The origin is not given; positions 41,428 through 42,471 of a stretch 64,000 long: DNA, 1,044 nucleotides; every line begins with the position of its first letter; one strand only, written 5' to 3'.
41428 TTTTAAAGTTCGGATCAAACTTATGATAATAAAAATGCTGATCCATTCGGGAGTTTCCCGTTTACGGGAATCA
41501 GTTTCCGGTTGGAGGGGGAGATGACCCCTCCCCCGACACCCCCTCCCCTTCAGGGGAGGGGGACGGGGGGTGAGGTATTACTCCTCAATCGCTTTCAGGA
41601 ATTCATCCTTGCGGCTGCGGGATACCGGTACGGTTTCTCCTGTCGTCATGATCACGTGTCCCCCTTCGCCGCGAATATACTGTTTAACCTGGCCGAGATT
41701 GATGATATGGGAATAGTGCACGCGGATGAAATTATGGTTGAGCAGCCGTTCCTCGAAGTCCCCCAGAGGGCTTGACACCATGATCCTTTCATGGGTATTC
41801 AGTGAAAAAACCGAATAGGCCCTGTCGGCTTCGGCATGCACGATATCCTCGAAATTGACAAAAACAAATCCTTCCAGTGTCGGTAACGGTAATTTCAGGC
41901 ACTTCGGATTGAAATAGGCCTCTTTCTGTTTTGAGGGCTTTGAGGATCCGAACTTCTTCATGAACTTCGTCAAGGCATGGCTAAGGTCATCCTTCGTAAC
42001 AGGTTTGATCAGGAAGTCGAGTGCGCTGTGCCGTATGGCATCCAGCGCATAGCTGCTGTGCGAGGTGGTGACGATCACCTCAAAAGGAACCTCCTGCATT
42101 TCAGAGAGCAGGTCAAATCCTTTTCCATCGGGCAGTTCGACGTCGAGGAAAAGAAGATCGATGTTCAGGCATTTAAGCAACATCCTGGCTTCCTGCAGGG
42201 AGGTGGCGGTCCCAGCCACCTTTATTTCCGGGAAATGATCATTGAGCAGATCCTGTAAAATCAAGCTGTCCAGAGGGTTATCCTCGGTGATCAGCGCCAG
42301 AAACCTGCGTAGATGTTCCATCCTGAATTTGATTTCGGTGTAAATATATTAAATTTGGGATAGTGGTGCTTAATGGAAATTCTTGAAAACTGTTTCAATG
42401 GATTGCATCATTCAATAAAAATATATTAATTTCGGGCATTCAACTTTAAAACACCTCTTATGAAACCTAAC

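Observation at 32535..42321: TPR hybrid kinase + LytTR regulator wired to two giant secreted proteins through a shared bipartite promoter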

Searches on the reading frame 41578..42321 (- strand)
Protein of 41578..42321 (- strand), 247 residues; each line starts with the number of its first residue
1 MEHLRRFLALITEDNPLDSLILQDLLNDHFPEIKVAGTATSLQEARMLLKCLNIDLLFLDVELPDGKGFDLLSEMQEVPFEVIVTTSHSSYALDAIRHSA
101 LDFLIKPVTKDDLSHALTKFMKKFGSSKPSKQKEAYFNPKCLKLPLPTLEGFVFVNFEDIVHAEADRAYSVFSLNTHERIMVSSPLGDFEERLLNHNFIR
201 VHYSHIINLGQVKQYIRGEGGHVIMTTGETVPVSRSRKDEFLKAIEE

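Call 7: search_protein_families(library=pfam, proteins=[window:41578-42321:-])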
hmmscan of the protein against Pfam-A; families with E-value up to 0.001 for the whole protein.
window:41578-42321:- (247 aa): 2 families
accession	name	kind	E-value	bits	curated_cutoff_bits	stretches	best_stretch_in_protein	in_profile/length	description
PF00072.30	Response_reg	-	1.2e-16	61.3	30.2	1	10-117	2-110/111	Response regulator receiver domain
PF04397.21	LytTR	-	8.9e-16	58.4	22.6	1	152-245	3-97/98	LytTr DNA-binding domain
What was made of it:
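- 41578..42321 (-): REC-LytTR response regulator (247 aa; phospho-acceptor Asp60 in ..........). Pfam Response_reg 61 bits and LytTR 58 bits, both above cut-off (call 7).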

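Call 15: find_homologous_proteins(query=window:41578-42321:-, max_evalue=1e-20)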
Query window:41578-42321:- (247 aa): 268 proteins with E <= 1e-20 among 794 candidates; the best 120 are listed.
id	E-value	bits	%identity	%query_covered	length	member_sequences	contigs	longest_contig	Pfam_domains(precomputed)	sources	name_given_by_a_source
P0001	9.5e-158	541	99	100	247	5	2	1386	PF04397.22,PF00072.31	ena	-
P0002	3.7e-135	467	85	100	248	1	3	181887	PF04397.22,PF00072.31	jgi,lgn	jgi:two-component system LytT family response regulator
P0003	1.9e-120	419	79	99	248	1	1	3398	PF04397.22,PF00072.31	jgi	jgi:two-component system, LytTR family, response regulator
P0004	5.1e-120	418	78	99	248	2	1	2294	PF04397.22,PF00072.31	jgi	-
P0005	1.8e-118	413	77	99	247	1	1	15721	PF04397.22,PF00072.31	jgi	jgi:two-component system, LytTR family, response regulator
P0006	7.3e-118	411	77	99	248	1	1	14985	PF04397.22,PF00072.31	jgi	jgi:two-component system LytT family response regulator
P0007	1.1e-117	410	77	99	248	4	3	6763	PF04397.22,PF00072.31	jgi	jgi:two-component system LytT family response regulator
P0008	1.3e-117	410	77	99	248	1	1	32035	PF04397.22,PF00072.31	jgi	jgi:two-component system LytT family response regulator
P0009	7.6e-116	404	76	99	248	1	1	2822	PF04397.22,PF00072.31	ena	-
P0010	8.1e-116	404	76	99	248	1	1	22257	PF04397.22,PF00072.31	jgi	jgi:two-component system, LytTR family, response regulator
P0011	1.6e-112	393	75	99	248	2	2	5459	PF04397.22,PF00072.31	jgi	jgi:two-component system, LytTR family, response regulator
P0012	2.8e-112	393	75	99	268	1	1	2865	PF04397.22,PF00072.31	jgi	jgi:two-component system LytT family response regulator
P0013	4.4e-112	392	74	99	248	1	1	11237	PF04397.22,PF00072.31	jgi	jgi:two-component system, LytTR family, response regulator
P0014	5.4e-112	392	72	100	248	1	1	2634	PF04397.22,PF00072.31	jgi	jgi:two-component system LytT family response regulator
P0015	7.6e-111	388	72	99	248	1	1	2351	PF04397.22,PF00072.31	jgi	jgi:two-component system, LytTR family, response regulator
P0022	2.5e-103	363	69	99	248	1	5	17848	PF04397.22,PF00072.31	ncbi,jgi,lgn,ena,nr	ncbi:MAG TPA: LytTR family DNA-binding domain-containing protein [Bacteroidales bacterium]|nr:LytTR 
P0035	6.6e-97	342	68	97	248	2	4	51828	PF04397.22,PF00072.31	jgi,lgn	jgi:two-component system LytT family response regulator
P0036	5.6e-95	336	65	99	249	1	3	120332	PF04397.22,PF00072.31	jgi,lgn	jgi:two-component system LytT family response regulator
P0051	1.1e-88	315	61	96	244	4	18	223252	PF04397.22,PF00072.31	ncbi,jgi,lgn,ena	jgi:two-component system LytT family response regulator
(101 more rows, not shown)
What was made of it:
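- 41578..42321 (-): There are 268 homologs at E<=1e-20, named LytTR family, from Bacteroidales MAGs (call 15).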

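Call 19: find_related_loci(query=A1, collection=metagenome_contigs, flank=10000)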
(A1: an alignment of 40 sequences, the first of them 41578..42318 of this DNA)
Query A1 (246 aa) in metagenome_contigs; peptide patterns used: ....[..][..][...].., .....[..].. (x = any residue, [..] = any of these).
600 stretches matched a pattern (row limit reached: there are more); 584 encode a relative of the query (tblastn E <= 1e-3); the best 80 are kept; 80 distinct loci.
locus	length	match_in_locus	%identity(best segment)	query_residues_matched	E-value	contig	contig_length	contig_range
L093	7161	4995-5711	60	8-246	8e-92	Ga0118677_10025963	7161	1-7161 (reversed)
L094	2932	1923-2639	43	6-246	4e-62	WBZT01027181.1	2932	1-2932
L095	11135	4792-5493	41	8-242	3e-59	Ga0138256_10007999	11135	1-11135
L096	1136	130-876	40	2-246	4e-59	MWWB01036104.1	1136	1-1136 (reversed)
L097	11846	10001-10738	41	8-246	1e-54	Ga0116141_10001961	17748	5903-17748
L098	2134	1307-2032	38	8-244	3e-55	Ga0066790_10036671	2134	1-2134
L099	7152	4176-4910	37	8-245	2e-54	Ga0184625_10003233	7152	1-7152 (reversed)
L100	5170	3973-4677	41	6-244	3e-53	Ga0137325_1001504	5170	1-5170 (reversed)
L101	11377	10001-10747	39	3-245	6e-53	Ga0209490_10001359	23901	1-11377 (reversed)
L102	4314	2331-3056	41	8-246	3e-53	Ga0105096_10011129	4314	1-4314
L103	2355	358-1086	39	8-245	2e-53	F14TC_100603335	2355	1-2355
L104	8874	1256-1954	41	21-246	4e-53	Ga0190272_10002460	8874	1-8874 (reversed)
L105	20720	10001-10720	38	8-242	1e-52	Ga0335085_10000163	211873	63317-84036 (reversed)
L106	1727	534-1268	32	8-245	1e-53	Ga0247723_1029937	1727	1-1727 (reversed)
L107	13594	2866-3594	38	8-245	4e-52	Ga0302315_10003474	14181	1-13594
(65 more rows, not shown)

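Call 21: find_encoding_contigs(protein=P0002, flank=10000, max_places=3)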
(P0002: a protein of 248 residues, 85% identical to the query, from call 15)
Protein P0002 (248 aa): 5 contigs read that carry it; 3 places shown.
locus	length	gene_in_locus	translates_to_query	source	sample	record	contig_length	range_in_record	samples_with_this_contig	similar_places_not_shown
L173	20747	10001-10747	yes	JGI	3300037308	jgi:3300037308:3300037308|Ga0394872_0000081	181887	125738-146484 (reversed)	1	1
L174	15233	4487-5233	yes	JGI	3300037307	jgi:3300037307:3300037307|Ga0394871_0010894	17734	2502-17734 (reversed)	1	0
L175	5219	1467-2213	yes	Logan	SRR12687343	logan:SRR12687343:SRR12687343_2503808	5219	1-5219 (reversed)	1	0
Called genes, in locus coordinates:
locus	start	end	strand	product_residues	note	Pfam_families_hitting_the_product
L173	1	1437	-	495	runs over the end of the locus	PF02366:PMT (weak), PF13231:PMT_2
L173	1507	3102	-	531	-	PF00246:Peptidase_M14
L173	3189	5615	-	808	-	PF00884:Sulfatase, PF16347:SGSH_C (weak)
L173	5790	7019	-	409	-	PF04055:Radical_SAM, PF13186:SPASM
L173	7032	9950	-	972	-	PF00515:TPR_1 (faint), PF07719:TPR_2 (faint), PF13174:TPR_6 (faint), PF17874:TPR_MalT, PF13424:TPR_12 (weak), PF00512:HisKA, PF02518:HATPase_c, PF00072:Response_reg, +5 more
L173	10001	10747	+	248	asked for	PF00072:Response_reg, PF04397:LytTR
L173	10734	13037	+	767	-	PF06739:SBBP (faint), PF18911:PKD_4 (weak), PF22352:K319L-like_PKD, PF22888:FIMAH, PF18962:Por_Secre_tail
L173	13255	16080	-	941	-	PF07719:TPR_2 (faint), PF13176:TPR_7 (faint), PF13181:TPR_8 (faint), PF13374:TPR_10 (faint), PF13424:TPR_12 (weak), PF00512:HisKA, PF02518:HATPase_c, PF00072:Response_reg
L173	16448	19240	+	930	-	PF09603:Fib_succ_major, PF26707:DUF8237 (faint), PF09603:Fib_succ_major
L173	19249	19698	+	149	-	PF00072:Response_reg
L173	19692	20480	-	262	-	PF00072:Response_reg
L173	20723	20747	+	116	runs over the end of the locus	PF13620:CarboxypepD_reg, PF13715:CarbopepD_reg_2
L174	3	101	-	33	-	?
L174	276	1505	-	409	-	PF04055:Radical_SAM, PF13186:SPASM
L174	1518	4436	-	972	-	PF00515:TPR_1 (faint), PF07719:TPR_2 (faint), PF13174:TPR_6 (faint), PF17874:TPR_MalT, PF13424:TPR_12 (weak), PF00512:HisKA, PF02518:HATPase_c, PF00072:Response_reg, +5 more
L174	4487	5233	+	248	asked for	PF00072:Response_reg, PF04397:LytTR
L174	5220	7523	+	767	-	PF06739:SBBP (faint), PF18911:PKD_4 (weak), PF22352:K319L-like_PKD, PF22888:FIMAH, PF18962:Por_Secre_tail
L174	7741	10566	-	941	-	PF07719:TPR_2 (faint), PF13176:TPR_7 (faint), PF13181:TPR_8 (faint), PF13374:TPR_10 (faint), PF13424:TPR_12 (weak), PF00512:HisKA, PF02518:HATPase_c, PF00072:Response_reg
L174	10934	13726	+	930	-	PF09603:Fib_succ_major, PF26707:DUF8237 (faint), PF09603:Fib_succ_major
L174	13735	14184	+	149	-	PF00072:Response_reg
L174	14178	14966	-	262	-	PF00072:Response_reg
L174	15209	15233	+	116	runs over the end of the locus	PF13620:CarboxypepD_reg, PF13715:CarbopepD_reg_2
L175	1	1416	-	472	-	?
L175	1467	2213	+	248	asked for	PF00072:Response_reg, PF04397:LytTR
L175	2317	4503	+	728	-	PF06739:SBBP (faint), PF18911:PKD_4, PF22352:K319L-like_PKD, PF22888:FIMAH, PF18962:Por_Secre_tail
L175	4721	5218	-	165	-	?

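Call 22: find_encoding_contigs(protein=P0008, flank=10000, max_places=2)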
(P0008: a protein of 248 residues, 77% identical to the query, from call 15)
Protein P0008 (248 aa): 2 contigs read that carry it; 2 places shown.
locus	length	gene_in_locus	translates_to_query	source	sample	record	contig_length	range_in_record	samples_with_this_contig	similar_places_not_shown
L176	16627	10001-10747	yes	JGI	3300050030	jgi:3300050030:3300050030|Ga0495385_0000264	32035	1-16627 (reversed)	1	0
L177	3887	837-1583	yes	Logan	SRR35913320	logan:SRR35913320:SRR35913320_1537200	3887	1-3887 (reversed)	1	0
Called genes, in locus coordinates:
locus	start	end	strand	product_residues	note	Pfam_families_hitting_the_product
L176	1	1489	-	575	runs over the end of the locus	PF02878:PGM_PMM_I, PF02879:PGM_PMM_II, PF02880:PGM_PMM_III, PF00408:PGM_PMM_IV (faint)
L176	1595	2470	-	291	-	PF01370:Epimerase, PF04321:RmlD_sub_bind, PF16363:GDP_Man_Dehyd, PF02719:Polysacc_synt_2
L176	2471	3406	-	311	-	PF01073:3Beta_HSD, PF01370:Epimerase, PF02719:Polysacc_synt_2 (faint), PF04321:RmlD_sub_bind (weak), PF07993:NAD_binding_4 (faint), PF16363:GDP_Man_Dehyd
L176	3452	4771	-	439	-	PF02737:3HCDH_N (weak), PF03721:UDPG_MGDP_dh_N, PF00984:UDPG_MGDP_dh, PF03720:UDPG_MGDP_dh_C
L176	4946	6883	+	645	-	PF13620:CarboxypepD_reg (weak), PF13715:CarbopepD_reg_2 (faint), PF00801:PKD, PF18911:PKD_4, PF18962:Por_Secre_tail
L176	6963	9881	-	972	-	PF13374:TPR_10 (faint), PF00515:TPR_1 (faint), PF24885:TPR_NPHP3 (weak), PF13424:TPR_12 (weak), PF07719:TPR_2 (weak), PF00512:HisKA, PF02518:HATPase_c, PF00072:Response_reg, +4 more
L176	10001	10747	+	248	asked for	PF00072:Response_reg, PF04397:LytTR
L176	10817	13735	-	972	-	PF13181:TPR_8 (faint), PF13374:TPR_10 (faint), PF13424:TPR_12 (faint), PF00515:TPR_1 (weak), PF07719:TPR_2 (weak), PF00512:HisKA, PF02518:HATPase_c, PF00072:Response_reg, +3 more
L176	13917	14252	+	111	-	-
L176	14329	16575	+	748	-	PF13229:Beta_helix, PF18962:Por_Secre_tail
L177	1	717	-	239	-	?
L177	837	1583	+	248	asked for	PF00072:Response_reg, PF04397:LytTR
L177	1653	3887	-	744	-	?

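Call 27: find_encoding_contigs(protein=P0010, flank=10000, max_places=1)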
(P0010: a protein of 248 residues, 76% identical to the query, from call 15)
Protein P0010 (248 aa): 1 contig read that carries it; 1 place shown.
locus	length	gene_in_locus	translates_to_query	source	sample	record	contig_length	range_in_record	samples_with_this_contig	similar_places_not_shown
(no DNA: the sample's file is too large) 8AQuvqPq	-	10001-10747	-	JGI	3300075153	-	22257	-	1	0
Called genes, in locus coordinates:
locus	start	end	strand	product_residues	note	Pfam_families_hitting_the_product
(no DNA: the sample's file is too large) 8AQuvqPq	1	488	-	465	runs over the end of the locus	?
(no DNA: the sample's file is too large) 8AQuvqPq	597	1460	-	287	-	PF01370:Epimerase, PF04321:RmlD_sub_bind, PF02719:Polysacc_synt_2 (weak), PF07993:NAD_binding_4, PF16363:GDP_Man_Dehyd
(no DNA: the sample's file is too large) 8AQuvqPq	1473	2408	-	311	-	PF01073:3Beta_HSD, PF01370:Epimerase, PF02719:Polysacc_synt_2 (faint), PF04321:RmlD_sub_bind (weak), PF07993:NAD_binding_4 (faint), PF16363:GDP_Man_Dehyd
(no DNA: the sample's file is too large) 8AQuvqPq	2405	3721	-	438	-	PF02737:3HCDH_N (faint), PF03721:UDPG_MGDP_dh_N, PF00984:UDPG_MGDP_dh, PF03720:UDPG_MGDP_dh_C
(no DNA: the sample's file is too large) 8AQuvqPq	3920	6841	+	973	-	PF13620:CarboxypepD_reg, PF13715:CarbopepD_reg_2 (faint), PF00801:PKD, PF18911:PKD_4, PF13620:CarboxypepD_reg (weak), PF00801:PKD, PF18911:PKD_4, PF18962:Por_Secre_tail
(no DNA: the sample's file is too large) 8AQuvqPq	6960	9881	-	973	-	PF07719:TPR_2 (faint), PF13176:TPR_7 (faint), PF13181:TPR_8 (faint), PF13424:TPR_12 (faint), PF13428:TPR_14 (faint), PF00512:HisKA, PF02518:HATPase_c, PF00072:Response_reg, +2 more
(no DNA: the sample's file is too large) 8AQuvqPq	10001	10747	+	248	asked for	PF00072:Response_reg, PF04397:LytTR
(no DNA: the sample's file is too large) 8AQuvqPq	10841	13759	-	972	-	PF00515:TPR_1 (faint), PF13181:TPR_8 (faint), PF13374:TPR_10 (faint), PF13424:TPR_12 (weak), PF07719:TPR_2 (weak), PF00512:HisKA, PF02518:HATPase_c, PF00072:Response_reg, +4 more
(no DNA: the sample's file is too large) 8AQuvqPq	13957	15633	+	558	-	-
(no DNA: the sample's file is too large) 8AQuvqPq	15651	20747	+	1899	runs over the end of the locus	?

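Call 28: find_encoding_contigs(protein=P0005, flank=10000, max_places=1)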
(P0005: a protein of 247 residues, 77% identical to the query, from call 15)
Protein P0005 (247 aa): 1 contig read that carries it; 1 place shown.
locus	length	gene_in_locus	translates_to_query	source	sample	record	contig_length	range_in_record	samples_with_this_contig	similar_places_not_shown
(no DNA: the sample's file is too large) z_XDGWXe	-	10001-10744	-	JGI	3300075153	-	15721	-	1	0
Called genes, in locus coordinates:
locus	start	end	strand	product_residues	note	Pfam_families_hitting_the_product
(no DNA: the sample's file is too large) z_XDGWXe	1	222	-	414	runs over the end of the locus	PF03916:NrfD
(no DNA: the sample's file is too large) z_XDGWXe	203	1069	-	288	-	PF12838:Fer4_7 (faint), PF12797:Fer4_2 (faint), PF13237:Fer4_10 (faint), PF13187:Fer4_9 (faint), PF13247:Fer4_11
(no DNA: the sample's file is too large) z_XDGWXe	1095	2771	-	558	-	PF01597:GCV_H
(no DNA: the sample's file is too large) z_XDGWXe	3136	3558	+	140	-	-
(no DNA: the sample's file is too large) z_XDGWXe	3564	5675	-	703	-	PF13734:Inhibitor_I69, PF01640:Peptidase_C10, PF00431:CUB, PF18962:Por_Secre_tail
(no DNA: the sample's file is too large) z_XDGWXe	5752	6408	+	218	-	PF12787:EcsC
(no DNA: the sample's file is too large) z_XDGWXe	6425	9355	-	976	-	PF28559:TPR_SusR (faint), PF00515:TPR_1 (faint), PF07719:TPR_2 (faint), PF13181:TPR_8 (faint), PF13424:TPR_12 (faint), PF00512:HisKA, PF02518:HATPase_c, PF00072:Response_reg, +4 more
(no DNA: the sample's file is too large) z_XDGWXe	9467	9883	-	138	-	PF04480:DUF559, PF18741:MTES_1575 (weak)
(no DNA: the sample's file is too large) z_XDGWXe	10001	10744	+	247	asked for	PF00072:Response_reg, PF04397:LytTR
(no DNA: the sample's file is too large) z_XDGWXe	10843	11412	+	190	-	?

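Call 29: find_encoding_contigs(protein=P0022, flank=10000, max_places=1)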
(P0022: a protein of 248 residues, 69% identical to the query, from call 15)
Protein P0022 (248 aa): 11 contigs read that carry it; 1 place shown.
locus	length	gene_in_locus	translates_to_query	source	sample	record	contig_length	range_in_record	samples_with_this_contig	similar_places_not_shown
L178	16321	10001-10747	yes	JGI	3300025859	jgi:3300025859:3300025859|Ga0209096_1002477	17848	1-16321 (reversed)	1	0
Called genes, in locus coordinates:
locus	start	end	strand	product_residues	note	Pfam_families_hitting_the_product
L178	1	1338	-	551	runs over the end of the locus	PF13884:Peptidase_S74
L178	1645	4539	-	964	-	-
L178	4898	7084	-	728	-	PF13884:Peptidase_S74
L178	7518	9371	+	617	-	PF00404:Dockerin_1, PF09603:Fib_succ_major, PF26707:DUF8237 (faint), PF09603:Fib_succ_major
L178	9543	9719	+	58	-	-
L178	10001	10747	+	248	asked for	PF00072:Response_reg, PF04397:LytTR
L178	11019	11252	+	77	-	-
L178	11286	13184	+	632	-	-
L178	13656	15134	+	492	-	-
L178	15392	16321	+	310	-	?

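Call 30: find_encoding_contigs(protein=P0035, flank=10000, max_places=1)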
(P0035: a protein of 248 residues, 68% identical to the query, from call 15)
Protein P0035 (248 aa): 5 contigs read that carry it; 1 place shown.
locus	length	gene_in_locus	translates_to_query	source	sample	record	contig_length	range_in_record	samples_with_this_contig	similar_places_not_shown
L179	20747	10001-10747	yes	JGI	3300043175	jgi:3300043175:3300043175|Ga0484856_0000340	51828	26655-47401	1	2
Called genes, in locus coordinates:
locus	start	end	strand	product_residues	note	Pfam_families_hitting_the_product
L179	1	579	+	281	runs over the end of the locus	PF02811:PHP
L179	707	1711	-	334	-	PF08392:FAE1_CUT1_RppA (faint), PF00108:Thiolase_N, PF08545:ACP_syn_III, PF08541:ACP_syn_III_C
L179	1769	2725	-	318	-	PF02504:FA_synthesis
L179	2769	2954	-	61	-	PF01783:Ribosomal_L32p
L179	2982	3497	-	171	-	PF02620:YceD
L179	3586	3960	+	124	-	-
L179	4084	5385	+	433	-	PF07494:Reg_prop (faint), PF07495:Y_Y_Y, PF06580:His_kinase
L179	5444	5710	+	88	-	PF13711:DUF4160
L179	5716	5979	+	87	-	PF10387:DUF2442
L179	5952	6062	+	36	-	-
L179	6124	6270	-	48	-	-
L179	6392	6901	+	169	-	PF01327:Pep_deformylase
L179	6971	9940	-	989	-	PF17874:TPR_MalT (faint), PF07719:TPR_2 (faint), PF13174:TPR_6 (faint), PF13176:TPR_7 (faint), PF00515:TPR_1 (weak), PF00512:HisKA, PF02518:HATPase_c, PF00072:Response_reg, +4 more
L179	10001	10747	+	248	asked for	PF00072:Response_reg, PF04397:LytTR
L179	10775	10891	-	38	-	-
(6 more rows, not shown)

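Call 32: find_encoding_contigs(protein=P0006, flank=10000, max_places=1)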
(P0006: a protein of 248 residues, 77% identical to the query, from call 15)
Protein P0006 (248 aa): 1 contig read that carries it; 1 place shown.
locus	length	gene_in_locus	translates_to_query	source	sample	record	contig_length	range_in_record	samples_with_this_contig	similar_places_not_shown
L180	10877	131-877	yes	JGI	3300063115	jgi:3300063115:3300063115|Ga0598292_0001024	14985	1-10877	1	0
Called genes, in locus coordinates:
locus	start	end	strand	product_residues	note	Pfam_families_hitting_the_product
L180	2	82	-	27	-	?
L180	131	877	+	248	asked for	PF00072:Response_reg, PF04397:LytTR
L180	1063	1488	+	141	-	PF00072:Response_reg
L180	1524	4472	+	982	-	-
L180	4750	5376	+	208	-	PF03264:Cytochrom_NNT, PF09699:Paired_CXXCH_1 (faint)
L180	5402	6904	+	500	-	PF02335:Cytochrom_C552, PF14522:Cytochrome_C7 (faint)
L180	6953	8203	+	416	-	PF13620:CarboxypepD_reg (weak), PF13715:CarbopepD_reg_2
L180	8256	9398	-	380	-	PF13439:Glyco_transf_4, PF13579:Glyco_trans_4_4, PF00534:Glycos_transf_1, PF13692:Glyco_trans_1_4, PF13524:Glyco_trans_1_2 (weak)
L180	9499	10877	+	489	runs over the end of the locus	PF01435:Peptidase_M48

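Call 33: find_encoding_contigs(protein=P0003, flank=10000, max_places=1)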
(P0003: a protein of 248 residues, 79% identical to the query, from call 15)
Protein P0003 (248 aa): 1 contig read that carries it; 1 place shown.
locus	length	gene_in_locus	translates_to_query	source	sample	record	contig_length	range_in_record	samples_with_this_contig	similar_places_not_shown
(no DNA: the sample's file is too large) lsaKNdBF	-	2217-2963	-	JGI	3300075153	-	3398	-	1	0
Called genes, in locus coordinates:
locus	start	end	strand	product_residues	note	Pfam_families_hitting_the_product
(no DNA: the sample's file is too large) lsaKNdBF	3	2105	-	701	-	?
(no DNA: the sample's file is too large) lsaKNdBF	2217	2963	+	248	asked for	PF00072:Response_reg, PF04397:LytTR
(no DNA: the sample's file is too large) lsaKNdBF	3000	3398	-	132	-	?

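Call 34: find_encoding_contigs(protein=P0007, flank=10000, max_places=3)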
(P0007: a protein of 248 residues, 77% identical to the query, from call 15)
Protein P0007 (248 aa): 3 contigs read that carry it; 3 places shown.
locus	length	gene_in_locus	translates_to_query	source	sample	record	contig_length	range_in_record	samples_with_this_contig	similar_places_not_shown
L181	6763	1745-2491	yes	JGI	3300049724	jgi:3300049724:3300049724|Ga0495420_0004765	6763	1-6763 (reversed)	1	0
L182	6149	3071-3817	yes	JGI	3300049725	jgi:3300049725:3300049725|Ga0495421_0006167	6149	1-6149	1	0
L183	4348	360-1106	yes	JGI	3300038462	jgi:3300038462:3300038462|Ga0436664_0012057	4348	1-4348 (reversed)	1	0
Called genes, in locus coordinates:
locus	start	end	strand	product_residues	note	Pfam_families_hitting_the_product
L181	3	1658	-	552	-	?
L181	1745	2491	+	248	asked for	PF00072:Response_reg, PF04397:LytTR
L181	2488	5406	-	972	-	PF00515:TPR_1 (faint), PF13176:TPR_7 (faint), PF13181:TPR_8 (faint), PF07719:TPR_2 (weak), PF13424:TPR_12 (weak), PF00512:HisKA, PF02518:HATPase_c, PF00072:Response_reg, +3 more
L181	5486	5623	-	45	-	-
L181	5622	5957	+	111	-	-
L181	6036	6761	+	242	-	?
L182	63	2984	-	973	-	PF00515:TPR_1 (faint), PF07719:TPR_2 (faint), PF13176:TPR_7 (faint), PF13181:TPR_8 (faint), PF24885:TPR_NPHP3 (weak), PF00512:HisKA, PF02518:HATPase_c, PF00072:Response_reg, +4 more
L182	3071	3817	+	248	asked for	PF00072:Response_reg, PF04397:LytTR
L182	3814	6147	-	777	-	?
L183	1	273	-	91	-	?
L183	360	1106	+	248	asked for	PF00072:Response_reg, PF04397:LytTR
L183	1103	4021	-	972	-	PF00515:TPR_1 (faint), PF13176:TPR_7 (faint), PF13181:TPR_8 (faint), PF07719:TPR_2 (weak), PF13424:TPR_12 (weak), PF00512:HisKA, PF02518:HATPase_c, PF00072:Response_reg, +3 more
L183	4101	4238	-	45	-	-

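Call 35: find_encoding_contigs(protein=P0013, flank=10000, max_places=1)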
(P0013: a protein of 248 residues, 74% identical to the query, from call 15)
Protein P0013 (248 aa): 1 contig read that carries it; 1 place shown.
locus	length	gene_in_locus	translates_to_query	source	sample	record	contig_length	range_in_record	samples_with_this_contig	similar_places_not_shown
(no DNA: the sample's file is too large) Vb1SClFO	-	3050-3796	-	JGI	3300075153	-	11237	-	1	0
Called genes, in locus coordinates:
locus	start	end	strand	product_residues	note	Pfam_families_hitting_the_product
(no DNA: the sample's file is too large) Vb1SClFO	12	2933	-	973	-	PF00515:TPR_1 (faint), PF13424:TPR_12 (faint), PF13181:TPR_8 (faint), PF13374:TPR_10 (faint), PF13176:TPR_7 (faint), PF00512:HisKA, PF02518:HATPase_c, PF00072:Response_reg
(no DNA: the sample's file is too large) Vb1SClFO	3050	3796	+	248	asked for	PF00072:Response_reg, PF04397:LytTR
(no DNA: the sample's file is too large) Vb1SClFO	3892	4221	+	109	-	-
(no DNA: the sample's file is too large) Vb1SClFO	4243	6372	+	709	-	PF02897:Peptidase_S9_N, PF00326:Peptidase_S9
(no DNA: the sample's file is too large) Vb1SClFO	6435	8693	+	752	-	PF13229:Beta_helix (weak), PF18962:Por_Secre_tail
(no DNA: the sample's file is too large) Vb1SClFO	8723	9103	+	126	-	PF00072:Response_reg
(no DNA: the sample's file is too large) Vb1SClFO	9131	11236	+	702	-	?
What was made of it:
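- Tried and rejected: Three of the twelve contig look-ups gave gene lists but no DNA (calls 27, 28, 33, 35 include these), so their promoters could not be read.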
